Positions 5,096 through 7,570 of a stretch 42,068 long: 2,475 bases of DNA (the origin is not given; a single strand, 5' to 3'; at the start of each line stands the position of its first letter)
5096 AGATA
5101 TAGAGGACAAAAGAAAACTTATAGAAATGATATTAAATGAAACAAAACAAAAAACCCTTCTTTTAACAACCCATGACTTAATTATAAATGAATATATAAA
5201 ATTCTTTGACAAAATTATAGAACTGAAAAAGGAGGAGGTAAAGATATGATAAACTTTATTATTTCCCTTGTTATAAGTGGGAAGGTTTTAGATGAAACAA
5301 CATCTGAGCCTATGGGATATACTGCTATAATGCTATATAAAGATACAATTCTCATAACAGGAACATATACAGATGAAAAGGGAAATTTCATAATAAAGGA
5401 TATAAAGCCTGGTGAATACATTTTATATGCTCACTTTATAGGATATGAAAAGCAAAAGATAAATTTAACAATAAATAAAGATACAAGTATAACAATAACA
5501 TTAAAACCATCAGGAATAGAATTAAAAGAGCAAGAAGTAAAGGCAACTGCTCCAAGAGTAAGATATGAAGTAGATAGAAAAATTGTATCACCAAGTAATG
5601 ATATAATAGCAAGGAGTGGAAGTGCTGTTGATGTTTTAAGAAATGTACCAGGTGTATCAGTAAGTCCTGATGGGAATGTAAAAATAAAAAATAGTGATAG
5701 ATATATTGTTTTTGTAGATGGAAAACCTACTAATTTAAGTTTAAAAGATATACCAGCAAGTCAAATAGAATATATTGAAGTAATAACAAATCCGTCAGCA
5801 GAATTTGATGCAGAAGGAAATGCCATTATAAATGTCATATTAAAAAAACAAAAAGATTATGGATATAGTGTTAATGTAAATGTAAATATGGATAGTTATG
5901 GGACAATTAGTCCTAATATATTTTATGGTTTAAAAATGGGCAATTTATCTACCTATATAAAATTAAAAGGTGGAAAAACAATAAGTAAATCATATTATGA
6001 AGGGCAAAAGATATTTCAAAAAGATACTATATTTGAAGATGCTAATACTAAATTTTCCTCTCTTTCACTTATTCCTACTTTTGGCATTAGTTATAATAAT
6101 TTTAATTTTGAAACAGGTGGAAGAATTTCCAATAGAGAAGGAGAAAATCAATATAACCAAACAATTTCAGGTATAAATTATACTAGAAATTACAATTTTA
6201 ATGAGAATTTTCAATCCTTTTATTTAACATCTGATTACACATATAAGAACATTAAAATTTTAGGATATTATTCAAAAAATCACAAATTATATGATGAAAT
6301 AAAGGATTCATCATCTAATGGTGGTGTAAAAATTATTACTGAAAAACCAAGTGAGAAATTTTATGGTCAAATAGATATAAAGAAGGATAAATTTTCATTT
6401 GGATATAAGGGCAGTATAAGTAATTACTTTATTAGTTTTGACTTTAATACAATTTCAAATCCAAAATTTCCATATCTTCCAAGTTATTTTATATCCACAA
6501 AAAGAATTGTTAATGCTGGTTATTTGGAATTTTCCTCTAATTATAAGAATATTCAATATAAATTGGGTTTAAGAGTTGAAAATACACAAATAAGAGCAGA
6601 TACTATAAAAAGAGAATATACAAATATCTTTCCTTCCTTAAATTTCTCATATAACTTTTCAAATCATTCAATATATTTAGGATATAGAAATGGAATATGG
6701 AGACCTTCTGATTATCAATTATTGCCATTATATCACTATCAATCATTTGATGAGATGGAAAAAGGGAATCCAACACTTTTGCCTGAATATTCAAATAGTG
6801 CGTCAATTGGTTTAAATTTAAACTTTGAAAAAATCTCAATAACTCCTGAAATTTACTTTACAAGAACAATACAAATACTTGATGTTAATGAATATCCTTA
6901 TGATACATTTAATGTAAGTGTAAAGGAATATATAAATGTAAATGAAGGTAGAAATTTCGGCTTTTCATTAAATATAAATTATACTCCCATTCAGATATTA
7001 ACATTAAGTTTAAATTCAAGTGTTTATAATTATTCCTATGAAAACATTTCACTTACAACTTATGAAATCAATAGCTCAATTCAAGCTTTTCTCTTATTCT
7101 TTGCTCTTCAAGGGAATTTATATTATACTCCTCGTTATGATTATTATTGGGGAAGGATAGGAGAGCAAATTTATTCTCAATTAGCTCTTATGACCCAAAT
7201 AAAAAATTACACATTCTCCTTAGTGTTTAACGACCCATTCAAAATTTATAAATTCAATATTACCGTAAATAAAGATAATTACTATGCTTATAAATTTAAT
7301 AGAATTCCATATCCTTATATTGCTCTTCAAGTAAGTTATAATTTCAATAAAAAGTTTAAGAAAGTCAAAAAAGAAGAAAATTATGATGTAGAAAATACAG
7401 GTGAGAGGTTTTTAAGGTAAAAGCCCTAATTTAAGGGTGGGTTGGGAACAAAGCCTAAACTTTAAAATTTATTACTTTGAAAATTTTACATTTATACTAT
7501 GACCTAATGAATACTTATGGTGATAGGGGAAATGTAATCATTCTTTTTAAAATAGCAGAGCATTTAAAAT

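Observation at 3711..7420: Lanthipeptide ABC exporter translationally coupled to a CarboxypepD_reg/plug/beta-barrel outer-membrane protein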

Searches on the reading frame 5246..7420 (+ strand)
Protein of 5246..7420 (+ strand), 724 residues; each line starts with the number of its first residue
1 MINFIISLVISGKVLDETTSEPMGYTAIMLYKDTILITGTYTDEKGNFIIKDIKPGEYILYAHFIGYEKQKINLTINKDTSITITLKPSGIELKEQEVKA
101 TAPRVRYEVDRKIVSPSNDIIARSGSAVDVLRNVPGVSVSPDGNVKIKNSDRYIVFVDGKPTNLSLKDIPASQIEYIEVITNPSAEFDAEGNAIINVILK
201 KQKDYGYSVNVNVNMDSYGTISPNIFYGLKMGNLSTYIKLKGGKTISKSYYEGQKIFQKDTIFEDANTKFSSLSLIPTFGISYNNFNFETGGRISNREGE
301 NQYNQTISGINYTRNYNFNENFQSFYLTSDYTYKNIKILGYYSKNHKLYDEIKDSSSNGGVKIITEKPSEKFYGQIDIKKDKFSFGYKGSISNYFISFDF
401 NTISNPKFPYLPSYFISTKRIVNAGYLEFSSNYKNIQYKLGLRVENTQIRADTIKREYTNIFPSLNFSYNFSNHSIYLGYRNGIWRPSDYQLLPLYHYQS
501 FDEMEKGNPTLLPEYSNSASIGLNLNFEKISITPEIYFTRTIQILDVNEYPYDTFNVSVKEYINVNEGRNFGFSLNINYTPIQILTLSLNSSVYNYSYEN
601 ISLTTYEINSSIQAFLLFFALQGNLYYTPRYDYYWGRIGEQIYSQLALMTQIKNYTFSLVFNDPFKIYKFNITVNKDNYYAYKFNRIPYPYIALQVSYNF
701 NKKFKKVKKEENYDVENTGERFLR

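Call 5: search_protein_families(library=pfam, proteins=[window:5246-7420:+], max_evalue=0.01)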
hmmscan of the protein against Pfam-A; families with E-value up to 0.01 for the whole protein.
window:5246-7420:+ (724 aa): 9 families
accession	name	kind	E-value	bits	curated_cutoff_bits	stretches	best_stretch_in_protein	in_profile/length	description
PF14905.12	OMP_b-brl_3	-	2.2e-42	146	27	1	379-698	69-408/408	Outer membrane protein beta-barrel family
PF13715.12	CarbopepD_reg_2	-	2.5e-16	59.9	32.2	1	10-96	1-86/88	CarboxypepD_reg-like domain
PF00593.30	TonB_dep_Rec_b-barrel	-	2.2e-14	54.6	27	1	258-610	9-365/436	TonB dependent receptor-like, beta-barrel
PF13620.12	CarboxypepD_reg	-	7.7e-12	45.8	32.3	1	10-87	2-82/82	Carboxypeptidase regulatory-like domain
PF09430.16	EMC7_beta-sandw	-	4.2e-05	24.2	26.6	1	26-81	10-64/122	ER membrane protein complex subunit 7, beta-sandwich domain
PF07715.20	Plug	-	0.00021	22.2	23.9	1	124-186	22-98/107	TonB-dependent Receptor Plug Domain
PF14686.12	fn3_3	-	0.00027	21.1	24.4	1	40-84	29-67/75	Polysaccharide lyase family 4, domain II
PF23193.1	NOMO_3rd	-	0.0022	18.4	27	0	30-77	52-98/120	NOMO third transthyretin-like domain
PF17802.7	SpaA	-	0.0035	17.9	23.1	0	16-86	9-87/91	Prealbumin-like fold domain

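Call 6: search_protein_families(library=ncbifam, proteins=[window:5246-7420:+], max_evalue=0.01)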
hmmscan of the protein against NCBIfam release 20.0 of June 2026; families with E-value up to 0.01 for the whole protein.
window:5246-7420:+ (724 aa): 1 family
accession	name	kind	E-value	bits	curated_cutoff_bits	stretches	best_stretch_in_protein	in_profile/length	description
NF052345.1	S_layer_anammox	exception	0.0002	18.8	1400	1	10-101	1315-1406/1596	Kustd1514 family S-layer glycoprotein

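Call 10: find_homologous_proteins(query=window:5246-7417:+, max_evalue=0.001)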
Query window:5246-7417:+ (724 aa): 941 proteins with E <= 0.001 among 8000 candidates; the best 120 are listed.
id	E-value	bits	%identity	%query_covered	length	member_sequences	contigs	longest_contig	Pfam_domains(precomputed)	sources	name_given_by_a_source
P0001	0.0e+0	1495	93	100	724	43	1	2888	PF13715.13,PF13620.13,PF00593.31,PF14905.13,PF09430.17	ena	-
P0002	0.0e+0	1369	85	100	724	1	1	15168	PF13715.13,PF13620.13,PF14905.13,PF09430.17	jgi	-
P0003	0.0e+0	1366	85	100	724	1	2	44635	PF13715.13,PF13620.13,PF14905.13,PF09430.17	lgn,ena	-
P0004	0.0e+0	1101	67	100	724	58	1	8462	PF13715.13,PF13620.13,PF14905.13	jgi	-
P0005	7.1e-147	509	39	100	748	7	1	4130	PF13715.13,PF07715.21,PF13620.13,PF14905.13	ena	-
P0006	8.2e-147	508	38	100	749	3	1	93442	PF13715.13,PF07715.21,PF13620.13,PF14905.13,PF22904.4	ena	-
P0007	4.9e-137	476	39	100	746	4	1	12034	PF13715.13,PF07715.21,PF13620.13,PF14905.13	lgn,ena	-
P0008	7.2e-125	436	35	100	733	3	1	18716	PF13715.13,PF07715.21,PF13620.13,PF14905.13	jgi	-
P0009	1.1e-119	419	34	100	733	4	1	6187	PF13715.13,PF07715.21,PF13620.13,PF14905.13,PF22904.4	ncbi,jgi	-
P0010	1.8e-118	415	34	97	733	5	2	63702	PF13715.13,PF07715.21,PF13620.13,PF14905.13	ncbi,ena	-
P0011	3.4e-74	268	31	99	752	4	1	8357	PF13715.13,PF13620.13,PF00593.31,PF14905.13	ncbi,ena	-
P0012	2.2e-72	262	29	98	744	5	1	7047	PF13715.13,PF07715.21,PF13620.13,PF00593.31,PF14905.13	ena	-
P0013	2.6e-71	259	28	98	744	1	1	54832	PF13715.13,PF07715.21,PF13620.13,PF00593.31,PF14905.13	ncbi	-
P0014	9.7e-70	254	45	33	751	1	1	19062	PF13715.13,PF13620.13,PF14905.13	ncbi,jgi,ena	-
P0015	2.4e-65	239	27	98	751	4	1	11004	PF13715.13,PF07715.21,PF13620.13,PF00593.31,PF14905.13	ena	-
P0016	3.7e-52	196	29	97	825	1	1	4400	PF13715.13,PF07715.21,PF13620.13,PF00593.31,PF14905.13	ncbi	-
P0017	8.0e-52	195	46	28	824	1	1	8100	PF13715.13,PF07715.21,PF13620.13,PF00593.31,PF14905.13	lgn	-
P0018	1.8e-51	193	41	32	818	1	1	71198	PF13715.13,PF07715.21,PF13620.13,PF00593.31,PF14905.13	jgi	jgi:outer membrane receptor protein involved in Fe transport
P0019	9.1e-51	191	26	98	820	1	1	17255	PF13715.13,PF07715.21,PF13620.13,PF00593.31,PF14905.13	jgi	jgi:outer membrane receptor protein involved in Fe transport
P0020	5.7e-50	188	28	98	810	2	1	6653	PF13715.13,PF07715.21,PF13620.13,PF00593.31,PF14905.13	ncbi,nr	ncbi:MAG: TonB-dependent receptor [Calditrichaeota bacterium]|nr:TonB-dependent receptor [Calditrich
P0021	7.0e-50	188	29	97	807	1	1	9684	PF13715.13,PF07715.21,PF13620.13,PF00593.31,PF14905.13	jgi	jgi:outer membrane receptor protein involved in Fe transport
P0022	4.5e-49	185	27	97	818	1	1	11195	PF13715.13,PF07715.21,PF13620.13,PF00593.31,PF14905.13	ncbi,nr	ncbi:MAG: TonB-dependent receptor family protein [Bacteroidales bacterium]|nr:TonB-dependent recepto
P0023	7.0e-49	185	26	96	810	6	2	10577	PF13715.13,PF07715.21,PF13620.13,PF00593.31,PF14905.13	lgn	-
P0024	9.0e-49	184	37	37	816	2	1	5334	PF13715.13,PF07715.21,PF13620.13,PF00593.31,PF14905.13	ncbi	-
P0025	1.6e-48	184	28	97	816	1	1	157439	PF13715.13,PF07715.21,PF13620.13,PF00593.31,PF14905.13,PF22904.4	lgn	-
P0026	2.2e-48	183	27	98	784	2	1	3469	PF13715.13,PF07715.21,PF13620.13,PF00593.31,PF14905.13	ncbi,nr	ncbi:MAG: TonB-dependent receptor [FCB group bacterium]|nr:TonB-dependent receptor [FCB group bacter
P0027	2.9e-48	183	28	97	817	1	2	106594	PF13715.13,PF07715.21,PF13620.13,PF00593.31,PF14905.13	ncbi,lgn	-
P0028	4.5e-48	182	27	98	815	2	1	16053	PF13715.13,PF07715.21,PF13620.13,PF00593.31,PF14905.13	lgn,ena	-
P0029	9.0e-48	181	27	96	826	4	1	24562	PF13715.13,PF07715.21,PF13620.13,PF00593.31,PF14905.13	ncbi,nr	ncbi:MAG: TonB-dependent receptor [Bacteroidales bacterium]|nr:TonB-dependent receptor [Bacteroidale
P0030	2.8e-47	180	42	29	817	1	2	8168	PF13715.13,PF07715.21,PF13620.13,PF00593.31,PF14905.13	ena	-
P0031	3.5e-47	179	28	96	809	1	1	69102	PF13715.13,PF07715.21,PF13620.13,PF00593.31,PF14905.13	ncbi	-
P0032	6.3e-47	178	27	86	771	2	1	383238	PF13715.13,PF07715.21,PF13620.13,PF00593.31,PF14905.13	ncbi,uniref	ncbi:TonB-dependent receptor domain-containing protein [Tenacibaculum amylolyticum]|uniref:TonB-depe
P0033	1.2e-46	177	27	97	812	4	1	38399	PF13715.13,PF07715.21,PF17802.8,PF13620.13,PF00593.31,PF14905.13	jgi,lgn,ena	-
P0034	1.5e-46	177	36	31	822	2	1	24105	PF13715.13,PF07715.21,PF13620.13,PF00593.31,PF14905.13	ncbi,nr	ncbi:MAG: TonB-dependent receptor [Saprospiraceae bacterium]|nr:TonB-dependent receptor [Saprospirac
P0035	1.6e-46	177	39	28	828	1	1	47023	PF13715.13,PF07715.21,PF13620.13,PF00593.31,PF14905.13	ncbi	-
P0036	5.6e-46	175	36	29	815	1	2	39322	PF13715.13,PF07715.21,PF13620.13,PF00593.31,PF14905.13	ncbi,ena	-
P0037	8.7e-46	175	36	29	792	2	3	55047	PF13715.13,PF07715.21,PF13620.13,PF00593.31,PF14905.13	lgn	-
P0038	3.0e-45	173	23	98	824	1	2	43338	PF13715.13,PF07715.21,PF13620.13,PF00593.31,PF14905.13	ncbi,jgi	jgi:outer membrane receptor protein involved in Fe transport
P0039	1.0e-44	171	26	97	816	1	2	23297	PF13715.13,PF07715.21,PF13620.13,PF00593.31,PF14905.13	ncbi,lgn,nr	ncbi:MAG: TonB-dependent receptor [Bacteroidales bacterium]|nr:TonB-dependent receptor [Bacteroidale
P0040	1.3e-44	171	29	82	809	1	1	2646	PF13715.13,PF07715.21,PF13620.13,PF00593.31,PF14905.13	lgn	-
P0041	1.4e-44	171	29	93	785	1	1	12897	PF13715.13,PF13620.13,PF00593.31,PF14905.13,PF22904.4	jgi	jgi:outer membrane receptor protein involved in Fe transport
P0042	5.2e-44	169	26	98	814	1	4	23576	PF13715.13,PF07715.21,PF13620.13,PF00593.31,PF14905.13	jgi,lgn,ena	-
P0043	5.5e-44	169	27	96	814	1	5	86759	PF13715.13,PF07715.21,PF13620.13,PF00593.31,PF14905.13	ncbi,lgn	-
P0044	7.3e-44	168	35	32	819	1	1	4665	PF13715.13,PF07715.21,PF13620.13,PF00593.31,PF14905.13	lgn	-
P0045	1.0e-43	168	27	97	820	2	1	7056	PF13715.13,PF13620.13,PF00593.31,PF14905.13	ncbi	-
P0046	1.1e-43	168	27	95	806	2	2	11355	PF13715.13,PF07715.21,PF13620.13,PF00593.31,PF14905.13,PF22904.4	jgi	jgi:outer membrane cobalamin receptor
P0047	1.3e-43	167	28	97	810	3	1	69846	PF13715.13,PF07715.21,PF13620.13,PF00593.31,PF14905.13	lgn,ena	-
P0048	1.5e-43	167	41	29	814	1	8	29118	PF13715.13,PF07715.21,PF13620.13,PF00593.31,PF14905.13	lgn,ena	-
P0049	3.3e-43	166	27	97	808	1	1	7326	PF13715.13,PF07715.21,PF13620.13,PF00593.31,PF14905.13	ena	-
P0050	4.2e-43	166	36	35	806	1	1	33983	PF13715.13,PF07715.21,PF13620.13,PF00593.31,PF14905.13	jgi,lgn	jgi:outer membrane receptor for ferrienterochelin and colicin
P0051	4.4e-43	166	27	99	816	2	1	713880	PF13715.13,PF07715.21,PF13620.13,PF00593.31,PF14905.13,PF22904.4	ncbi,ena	-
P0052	4.8e-43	166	43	26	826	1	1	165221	PF13715.13,PF07715.21,PF13620.13,PF00593.31,PF14905.13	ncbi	-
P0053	4.8e-43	166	27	81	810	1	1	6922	PF13715.13,PF07715.21,PF13620.13,PF14905.13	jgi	jgi:hypothetical protein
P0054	5.4e-43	165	28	97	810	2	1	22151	PF13715.13,PF07715.21,PF13620.13,PF00593.31,PF14905.13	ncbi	ncbi:MAG: TonB-dependent receptor [Calditrichia bacterium]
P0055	7.0e-43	165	37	32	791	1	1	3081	PF13715.13,PF07715.21,PF13620.13,PF00593.31,PF14905.13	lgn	-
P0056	7.6e-43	165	27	81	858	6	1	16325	PF13715.13,PF13620.13,PF00593.31,PF14905.13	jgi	-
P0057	9.4e-43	165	29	73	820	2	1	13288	PF13715.13,PF07715.21,PF13620.13,PF00593.31,PF14905.13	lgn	-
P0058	1.4e-42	164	28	81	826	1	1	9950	PF13715.13,PF07715.21,PF13620.13,PF00593.31,PF14905.13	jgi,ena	-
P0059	1.8e-42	164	29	81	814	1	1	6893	PF13715.13,PF07715.21,PF13620.13,PF00593.31,PF14905.13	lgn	-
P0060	2.0e-42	163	29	81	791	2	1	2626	PF13715.13,PF07715.21,PF13620.13,PF00593.31,PF14905.13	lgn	-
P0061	2.1e-42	163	43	27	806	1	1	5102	PF13715.13,PF07715.21,PF13620.13,PF14905.13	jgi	jgi:hypothetical protein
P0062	3.9e-42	163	35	32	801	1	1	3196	PF13715.13,PF07715.21,PF13620.13,PF00593.31,PF14905.13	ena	-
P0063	7.8e-42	162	25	83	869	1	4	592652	PF13715.13,PF13620.13,PF00593.31,PF14905.13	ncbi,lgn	-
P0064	9.6e-42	161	25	81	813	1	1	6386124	PF13715.13,PF07715.21,PF13620.13,PF00593.31,PF14905.13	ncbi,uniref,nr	ncbi:TonB-dependent receptor [Chitinophaga sedimenti]|uniref:TonB-dependent receptor domain-containi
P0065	9.8e-42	161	33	34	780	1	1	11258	PF13715.13,PF07715.21,PF13620.13,PF00593.31,PF14905.13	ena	-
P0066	1.2e-41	161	28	98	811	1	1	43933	PF13715.13,PF07715.21,PF13620.13,PF00593.31,PF14905.13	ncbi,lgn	-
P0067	1.2e-41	161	27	98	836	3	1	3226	PF13715.13,PF07715.21,PF13620.13,PF14905.13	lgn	-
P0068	1.3e-41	161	37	27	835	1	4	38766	PF13715.13,PF07715.21,PF13620.13,PF00593.31,PF14905.13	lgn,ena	-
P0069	1.3e-41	161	26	97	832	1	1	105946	PF13715.13,PF07715.21,PF17802.8,PF13620.13,PF00593.31,PF14905.13,PF22904.4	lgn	-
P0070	1.3e-41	161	38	29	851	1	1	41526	PF13715.13,PF07715.21,PF13620.13,PF14905.13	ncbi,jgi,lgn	jgi:outer membrane receptor protein involved in Fe transport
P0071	1.4e-41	161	35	31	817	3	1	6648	PF13715.13,PF07715.21,PF13620.13,PF00593.31,PF14905.13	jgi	-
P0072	1.4e-41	161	27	97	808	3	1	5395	PF13715.13,PF07715.21,PF13620.13,PF00593.31,PF14905.13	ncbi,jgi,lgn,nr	ncbi:MAG: TonB-dependent receptor [Ignavibacteriaceae bacterium]|nr:TonB-dependent receptor [Ignavib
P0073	1.8e-41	160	27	82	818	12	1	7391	PF07715.21,PF13620.13,PF00593.31,PF14905.13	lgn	-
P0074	2.8e-41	160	28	98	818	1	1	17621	PF13715.13,PF07715.21,PF13620.13,PF00593.31,PF14905.13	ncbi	-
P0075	2.8e-41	160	36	29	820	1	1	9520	PF13715.13,PF07715.21,PF13620.13,PF00593.31,PF14905.13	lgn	-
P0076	3.5e-41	159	35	28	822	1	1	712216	PF13715.13,PF07715.21,PF13620.13,PF00593.31,PF14905.13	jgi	jgi:iron complex outermembrane receptor protein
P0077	3.6e-41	159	33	29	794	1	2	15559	PF13715.13,PF07715.21,PF13620.13,PF00593.31,PF14905.13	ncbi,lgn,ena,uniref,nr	ncbi:MAG: TonB-dependent receptor, putative [uncultured Aureispira sp.]|uniref:TonB-dependent recept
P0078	4.2e-41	159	34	29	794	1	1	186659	PF13715.13,PF07715.21,PF13620.13,PF00593.31,PF14905.13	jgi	jgi:outer membrane receptor protein involved in Fe transport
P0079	4.6e-41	159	37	30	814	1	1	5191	PF13715.13,PF07715.21,PF13620.13,PF00593.31,PF14905.13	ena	-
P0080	5.0e-41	159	27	96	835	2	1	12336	PF13715.13,PF07715.21,PF13620.13,PF00593.31,PF14905.13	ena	-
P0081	5.4e-41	159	28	30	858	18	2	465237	PF13715.13,PF07715.21,PF13620.13,PF00593.31,PF14905.13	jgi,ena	-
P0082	5.9e-41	159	28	97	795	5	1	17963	PF13715.13,PF07715.21,PF13620.13,PF00593.31,PF14905.13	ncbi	-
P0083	6.6e-41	158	35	28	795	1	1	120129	PF13715.13,PF07715.21,PF13620.13,PF00593.31,PF14905.13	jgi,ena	-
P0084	6.9e-41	158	29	96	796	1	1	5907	PF13715.13,PF07715.21,PF13620.13,PF00593.31,PF14905.13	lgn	-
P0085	7.0e-41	158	26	83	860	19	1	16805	PF13715.13,PF13620.13,PF00593.31,PF14905.13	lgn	-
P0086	9.1e-41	158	35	29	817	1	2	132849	PF13715.13,PF07715.21,PF13620.13,PF00593.31,PF14905.13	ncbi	-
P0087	9.5e-41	158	27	74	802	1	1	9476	PF13715.13,PF07715.21,PF13620.13,PF00593.31,PF14905.13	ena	-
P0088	1.1e-40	158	26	97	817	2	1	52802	PF13715.13,PF07715.21,PF13620.13,PF00593.31,PF14905.13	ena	-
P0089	1.1e-40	158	29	81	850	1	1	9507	PF13715.13,PF07715.21,PF13620.13,PF00593.31,PF14905.13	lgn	-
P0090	1.2e-40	158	36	31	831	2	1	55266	PF13715.13,PF07715.21,PF13620.13,PF00593.31,PF14905.13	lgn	-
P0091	1.2e-40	158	28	72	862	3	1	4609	PF13715.13,PF13620.13,PF14905.13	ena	-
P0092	1.5e-40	157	37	28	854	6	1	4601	PF13715.13,PF07715.21,PF13620.13,PF00593.31,PF14905.13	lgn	-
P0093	1.6e-40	157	28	81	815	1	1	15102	PF13715.13,PF07715.21,PF13620.13,PF00593.31,PF14905.13,PF22904.4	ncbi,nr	ncbi:MAG: TonB-dependent receptor [Fimbriimonadaceae bacterium]|nr:TonB-dependent receptor [Chitinop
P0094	1.6e-40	157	29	97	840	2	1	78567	PF13715.13,PF07715.21,PF13620.13,PF00593.31,PF14905.13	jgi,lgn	jgi:outer membrane receptor protein involved in Fe transport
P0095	1.7e-40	157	27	96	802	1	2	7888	PF13715.13,PF07715.21,PF13620.13,PF00593.31,PF14905.13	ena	-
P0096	1.8e-40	157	27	84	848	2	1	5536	PF13715.13,PF07715.21,PF13620.13,PF00593.31,PF14905.13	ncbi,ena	-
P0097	1.8e-40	157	37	28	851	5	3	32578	PF13715.13,PF07715.21,PF13620.13,PF00593.31,PF14905.13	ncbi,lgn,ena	-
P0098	1.8e-40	157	35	28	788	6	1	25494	PF13715.13,PF07715.21,PF13620.13,PF00593.31,PF14905.13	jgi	jgi:outer membrane receptor protein involved in Fe transport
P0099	2.0e-40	157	27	98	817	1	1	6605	PF13715.13,PF07715.21,PF13620.13,PF00593.31,PF14905.13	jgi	-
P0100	2.1e-40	157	28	81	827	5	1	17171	PF13715.13,PF07715.21,PF00593.31,PF14905.13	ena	-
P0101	2.4e-40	157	35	28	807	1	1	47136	PF13715.13,PF07715.21,PF13620.13,PF00593.31,PF14905.13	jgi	jgi:outer membrane receptor protein involved in Fe transport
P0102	2.8e-40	156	28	82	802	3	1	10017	PF13715.13,PF07715.21,PF13620.13,PF00593.31,PF14905.13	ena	-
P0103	3.0e-40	156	26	81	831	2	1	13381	PF07715.21,PF00593.31,PF14905.13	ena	-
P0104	3.4e-40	156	28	81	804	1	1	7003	PF13715.13,PF07715.21,PF13620.13,PF00593.31,PF14905.13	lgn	-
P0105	4.0e-40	156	36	28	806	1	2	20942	PF13715.13,PF07715.21,PF13620.13,PF00593.31,PF14905.13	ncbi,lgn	-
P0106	6.1e-40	155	24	98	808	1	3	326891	PF13715.13,PF07715.21,PF13620.13,PF00593.31,PF14905.13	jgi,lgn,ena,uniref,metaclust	uniref:TonB-dependent receptor n=1 Tax=candidate division WOR-3 bacterium TaxID=2052148 RepID=A0A7V0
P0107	6.5e-40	155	27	81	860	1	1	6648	PF13715.13,PF13620.13,PF00593.31,PF14905.13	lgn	-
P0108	6.6e-40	155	31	29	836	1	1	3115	PF13715.13,PF07715.21,PF00593.31,PF14905.13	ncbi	-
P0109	6.8e-40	155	36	30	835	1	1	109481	PF13715.13,PF07715.21,PF13620.13,PF00593.31,PF14905.13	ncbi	-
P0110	6.9e-40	155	23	48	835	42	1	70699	PF13715.13,PF07715.21,PF13620.13,PF00593.31,PF14905.13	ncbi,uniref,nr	ncbi:TonB-dependent receptor [Empedobacter sp. 225-1]|uniref:outer membrane beta-barrel family prote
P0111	8.0e-40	155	37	29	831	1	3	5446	PF13715.13,PF07715.21,PF13620.13,PF00593.31,PF14905.13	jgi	jgi:outer membrane receptor protein involved in Fe transport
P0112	8.3e-40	155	37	29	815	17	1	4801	PF13715.13,PF07715.21,PF13620.13,PF00593.31,PF14905.13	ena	-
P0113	9.9e-40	155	27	81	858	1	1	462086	PF13715.13,PF07715.21,PF13620.13,PF00593.31,PF14905.13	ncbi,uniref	ncbi:TonB-dependent receptor domain-containing protein [Chitinophaga sp. 30R24]|uniref:TonB-dependen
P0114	1.3e-39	154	41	27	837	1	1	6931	PF13715.13,PF07715.21,PF13620.13,PF00593.31,PF14905.13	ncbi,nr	ncbi:MAG: TonB-dependent receptor [Bacteroidota bacterium]|nr:TonB-dependent receptor [Bacteroidota 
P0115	1.3e-39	154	39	30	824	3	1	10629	PF13715.13,PF07715.21,PF13620.13,PF00593.31,PF14905.13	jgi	-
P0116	1.4e-39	154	27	81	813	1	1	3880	PF13715.13,PF07715.21,PF13620.13,PF00593.31,PF14905.13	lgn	-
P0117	1.6e-39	154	28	97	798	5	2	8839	PF13715.13,PF07715.21,PF13620.13,PF00593.31,PF14905.13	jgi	jgi:outer membrane receptor protein involved in Fe transport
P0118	1.8e-39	154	37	35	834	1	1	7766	PF13715.13,PF07715.21,PF13620.13,PF00593.31,PF14905.13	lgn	-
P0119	1.8e-39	154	26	96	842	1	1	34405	PF13715.13,PF07715.21,PF13620.13,PF00593.31,PF14905.13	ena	-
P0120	1.9e-39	154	28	27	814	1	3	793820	PF13715.13,PF07715.21,PF13620.13,PF00593.31,PF14905.13,PF22904.4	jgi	jgi:outer membrane receptor protein involved in Fe transport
